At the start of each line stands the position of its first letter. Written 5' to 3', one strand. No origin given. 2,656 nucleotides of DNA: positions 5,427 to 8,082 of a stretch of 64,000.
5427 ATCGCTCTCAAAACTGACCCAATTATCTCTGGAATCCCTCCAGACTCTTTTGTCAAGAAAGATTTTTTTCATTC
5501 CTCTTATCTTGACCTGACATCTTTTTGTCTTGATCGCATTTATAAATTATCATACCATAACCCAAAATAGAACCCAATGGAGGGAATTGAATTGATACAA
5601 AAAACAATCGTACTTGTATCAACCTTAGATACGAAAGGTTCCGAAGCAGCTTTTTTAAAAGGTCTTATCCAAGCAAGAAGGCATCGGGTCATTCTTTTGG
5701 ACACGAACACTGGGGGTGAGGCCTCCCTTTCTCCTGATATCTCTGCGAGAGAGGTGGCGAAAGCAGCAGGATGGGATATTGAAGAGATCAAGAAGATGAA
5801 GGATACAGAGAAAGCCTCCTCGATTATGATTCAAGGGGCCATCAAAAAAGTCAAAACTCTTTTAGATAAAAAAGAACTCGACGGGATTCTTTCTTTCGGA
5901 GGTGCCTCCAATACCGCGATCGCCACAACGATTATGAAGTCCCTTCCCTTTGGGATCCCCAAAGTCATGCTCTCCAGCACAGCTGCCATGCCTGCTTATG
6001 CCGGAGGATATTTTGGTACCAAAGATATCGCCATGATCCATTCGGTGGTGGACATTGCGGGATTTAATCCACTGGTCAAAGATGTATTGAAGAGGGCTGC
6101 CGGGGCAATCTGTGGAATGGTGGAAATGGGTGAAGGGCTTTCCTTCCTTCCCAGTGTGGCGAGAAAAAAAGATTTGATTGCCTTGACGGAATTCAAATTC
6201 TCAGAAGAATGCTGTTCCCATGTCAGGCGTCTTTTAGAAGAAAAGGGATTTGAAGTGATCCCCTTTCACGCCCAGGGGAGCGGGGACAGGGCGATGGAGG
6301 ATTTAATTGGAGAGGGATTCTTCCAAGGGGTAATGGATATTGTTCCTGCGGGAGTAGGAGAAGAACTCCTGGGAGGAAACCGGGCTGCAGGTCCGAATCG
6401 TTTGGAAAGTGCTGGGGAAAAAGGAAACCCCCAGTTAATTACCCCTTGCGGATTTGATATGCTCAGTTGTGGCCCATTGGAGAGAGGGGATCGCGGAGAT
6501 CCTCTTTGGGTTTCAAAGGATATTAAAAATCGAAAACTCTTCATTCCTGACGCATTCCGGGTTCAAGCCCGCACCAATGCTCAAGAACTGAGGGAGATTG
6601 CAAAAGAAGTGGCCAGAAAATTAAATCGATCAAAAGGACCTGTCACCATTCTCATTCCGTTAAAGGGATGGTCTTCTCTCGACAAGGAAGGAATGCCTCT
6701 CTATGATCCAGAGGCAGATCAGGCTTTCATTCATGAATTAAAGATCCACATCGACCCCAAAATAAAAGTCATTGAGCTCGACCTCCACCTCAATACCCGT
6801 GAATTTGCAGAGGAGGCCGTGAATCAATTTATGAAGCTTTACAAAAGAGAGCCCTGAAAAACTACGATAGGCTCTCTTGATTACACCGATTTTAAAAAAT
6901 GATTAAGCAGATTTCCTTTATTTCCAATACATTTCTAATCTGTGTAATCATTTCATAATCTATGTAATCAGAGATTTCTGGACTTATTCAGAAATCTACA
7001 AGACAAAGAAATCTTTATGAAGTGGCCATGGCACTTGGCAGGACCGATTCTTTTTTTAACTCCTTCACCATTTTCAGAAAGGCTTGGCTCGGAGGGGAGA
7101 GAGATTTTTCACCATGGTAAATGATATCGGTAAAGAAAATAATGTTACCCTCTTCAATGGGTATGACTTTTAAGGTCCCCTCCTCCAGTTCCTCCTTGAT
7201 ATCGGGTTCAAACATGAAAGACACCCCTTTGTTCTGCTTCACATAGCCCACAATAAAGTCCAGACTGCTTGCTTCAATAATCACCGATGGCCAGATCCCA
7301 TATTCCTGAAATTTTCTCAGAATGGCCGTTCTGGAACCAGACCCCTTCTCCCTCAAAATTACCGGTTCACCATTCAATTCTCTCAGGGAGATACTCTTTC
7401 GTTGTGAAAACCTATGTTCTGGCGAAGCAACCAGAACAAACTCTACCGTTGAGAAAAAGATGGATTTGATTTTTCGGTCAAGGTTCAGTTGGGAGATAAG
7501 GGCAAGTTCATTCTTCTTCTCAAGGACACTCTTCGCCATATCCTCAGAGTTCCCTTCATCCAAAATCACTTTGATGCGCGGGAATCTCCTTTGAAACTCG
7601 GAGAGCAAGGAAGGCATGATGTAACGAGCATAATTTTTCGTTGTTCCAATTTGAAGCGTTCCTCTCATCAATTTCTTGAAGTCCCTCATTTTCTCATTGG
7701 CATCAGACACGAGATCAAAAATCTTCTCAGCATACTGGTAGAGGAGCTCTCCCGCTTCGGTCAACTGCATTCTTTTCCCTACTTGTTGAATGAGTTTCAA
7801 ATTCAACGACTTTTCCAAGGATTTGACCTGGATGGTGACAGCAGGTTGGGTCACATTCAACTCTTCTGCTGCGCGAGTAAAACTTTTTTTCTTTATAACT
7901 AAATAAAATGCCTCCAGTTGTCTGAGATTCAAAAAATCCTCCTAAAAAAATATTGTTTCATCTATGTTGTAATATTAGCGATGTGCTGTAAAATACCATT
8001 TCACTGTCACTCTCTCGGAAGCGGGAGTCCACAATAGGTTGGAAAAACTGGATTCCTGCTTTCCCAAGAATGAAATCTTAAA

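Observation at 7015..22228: LysR-controlled redox/catabolic island with an unusual enzyme combination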

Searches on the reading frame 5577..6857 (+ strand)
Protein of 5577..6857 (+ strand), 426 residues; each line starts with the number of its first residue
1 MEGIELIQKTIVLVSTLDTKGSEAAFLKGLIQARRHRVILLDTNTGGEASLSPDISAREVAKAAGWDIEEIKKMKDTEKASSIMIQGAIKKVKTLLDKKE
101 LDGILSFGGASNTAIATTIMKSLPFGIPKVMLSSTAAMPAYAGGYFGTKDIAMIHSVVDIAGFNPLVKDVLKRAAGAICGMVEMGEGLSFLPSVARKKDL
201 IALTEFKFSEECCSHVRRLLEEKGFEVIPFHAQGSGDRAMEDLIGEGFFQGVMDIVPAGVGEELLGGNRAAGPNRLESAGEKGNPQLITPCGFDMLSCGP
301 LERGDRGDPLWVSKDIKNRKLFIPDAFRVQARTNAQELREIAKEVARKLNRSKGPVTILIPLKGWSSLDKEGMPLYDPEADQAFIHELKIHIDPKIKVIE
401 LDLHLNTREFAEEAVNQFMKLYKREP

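Call 5: search_protein_families(library=pfam, proteins=[window:5577-6857:+], max_evalue=0.01)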
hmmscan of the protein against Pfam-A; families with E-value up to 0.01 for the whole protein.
window:5577-6857:+ (426 aa): 2 families
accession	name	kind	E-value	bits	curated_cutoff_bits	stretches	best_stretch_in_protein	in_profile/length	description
PF23189.1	UPF0261_C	-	6.3e-65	218.9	27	1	198-421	1-217/218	Uncharacterised protein family (UPF0261) C-terminal domain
PF06792.17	UPF0261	-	1.6e-51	175.2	27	1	9-184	1-173/176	Uncharacterised protein family (UPF0261) N-terminal domain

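Call 67: search_protein_families(library=ncbifam, proteins=[window:5577-6857:+], max_evalue=0.00001)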
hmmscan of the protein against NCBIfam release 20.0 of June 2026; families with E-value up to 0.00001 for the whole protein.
window:5577-6857:+ (426 aa): 4 families
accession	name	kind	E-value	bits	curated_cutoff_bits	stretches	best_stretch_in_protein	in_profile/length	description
NF002674.0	PRK02399.1-2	subfamily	2.9e-120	401.8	335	1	8-424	2-403/410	hypothetical protein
NF002676.0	PRK02399.1-4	equivalog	6.9e-113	377.6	556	1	8-420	4-402/415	hypothetical protein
NF002673.0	PRK02399.1-1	equivalog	1.7e-79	267.7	520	1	8-424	2-401/404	hypothetical protein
NF002675.0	PRK02399.1-3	equivalog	2.6e-63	214.2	648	1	9-422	2-396/398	hypothetical protein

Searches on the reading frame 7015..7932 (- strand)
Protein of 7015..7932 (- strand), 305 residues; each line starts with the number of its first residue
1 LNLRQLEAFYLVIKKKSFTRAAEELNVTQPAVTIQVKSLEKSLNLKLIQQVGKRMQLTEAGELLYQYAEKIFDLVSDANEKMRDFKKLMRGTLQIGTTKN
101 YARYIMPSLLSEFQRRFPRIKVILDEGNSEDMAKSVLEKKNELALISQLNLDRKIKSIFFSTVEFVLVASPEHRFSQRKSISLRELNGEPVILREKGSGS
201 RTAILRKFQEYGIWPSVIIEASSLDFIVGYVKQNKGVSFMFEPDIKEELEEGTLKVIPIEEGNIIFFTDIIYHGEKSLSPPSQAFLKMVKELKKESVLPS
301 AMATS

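Call 4: search_protein_families(library=pfam, proteins=[window:7015-7932:-], max_evalue=0.01)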
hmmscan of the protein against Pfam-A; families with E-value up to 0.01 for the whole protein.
window:7015-7932:- (305 aa): 2 families
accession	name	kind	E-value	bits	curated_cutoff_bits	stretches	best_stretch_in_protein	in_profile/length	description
PF03466.25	LysR_substrate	-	4.9e-43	147.4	28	1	89-291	4-206/209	LysR substrate binding domain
PF00126.33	HTH_1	-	4e-20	72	26.6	1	3-62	1-60/60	Bacterial regulatory helix-turn-helix protein, lysR family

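Call 67: search_protein_families(library=ncbifam, proteins=[window:7015-7932:-], max_evalue=0.00001)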
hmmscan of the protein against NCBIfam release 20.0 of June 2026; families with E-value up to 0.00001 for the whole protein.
window:7015-7932:- (305 aa): 54 families (the best 25 are shown)
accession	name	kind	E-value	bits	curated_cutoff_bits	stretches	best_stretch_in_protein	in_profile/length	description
NF040786.1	LysR_Sec_metab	equivalog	6.4e-62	209.2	250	1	1-291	1-296/298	selenium metabolism-associated LysR family transcriptional regulator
TIGR03339.1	phn_lysR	subfamily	1.1e-50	172.5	341.1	1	5-289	1-279/279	aminoethylphosphonate catabolism associated LysR family transcriptional regulator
NF047520.1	trans_act_CidR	equivalog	4.3e-47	160.7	415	1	1-291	1-290/292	cidABC operon transcriptional activator CidR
NF053705.1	TransRegGltCGpos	equivalog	8.6e-47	159.8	350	1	1-292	1-292/300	glutamate biosynthesis transcriptional regulator GltC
NF008416.0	PRK11242.1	equivalog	3.6e-42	144.7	277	1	1-294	1-292/300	transcriptional regulator CynR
NF040889.1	trans_reg_YeiE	equivalog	4.8e-41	140.9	480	1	2-289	4-286/288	DNA-binding transcriptional regulator YeiE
NF008095.0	PRK10837.1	subfamily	3.1e-40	138.2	281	1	2-290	4-287/290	LysR family transcriptional regulator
NF045990.1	TransRegCbbRRhodb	equivalog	2.1e-39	135.4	450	1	2-293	7-300/304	LysR family regulator CbbR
NF009327.0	PRK12684.1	subfamily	1.2e-37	129.9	402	1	1-246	1-249/313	CysB family HTH-type transcriptional regulator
NF045775.1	acetoin_reg_AlsR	exception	1.9e-32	112.9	430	1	1-240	1-242/290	acetoin biosynthesis transcriptional regulator AlsR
TIGR02424.1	TF_pcaQ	equivalog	4e-31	108.1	303.8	1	2-292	4-297/300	pca operon transcription factor PcaQ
NF009326.0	PRK12681.1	equivalog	3.5e-30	105.6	436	1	1-251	1-254/324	HTH-type transcriptional regulator CysB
NF047711.1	PutUtilRegPtrR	equivalog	4.1e-29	101.6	400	1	1-262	1-256/283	putrescine utilization regulator PtrR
NF008722.0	PRK11716.1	equivalog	2.2e-27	95.8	246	1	1-241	1-242/293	HTH-type transcriptional activator IlvY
NF008361.0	PRK11151.1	equivalog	3.7e-27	95.4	329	1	1-272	1-272/305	DNA-binding transcriptional regulator OxyR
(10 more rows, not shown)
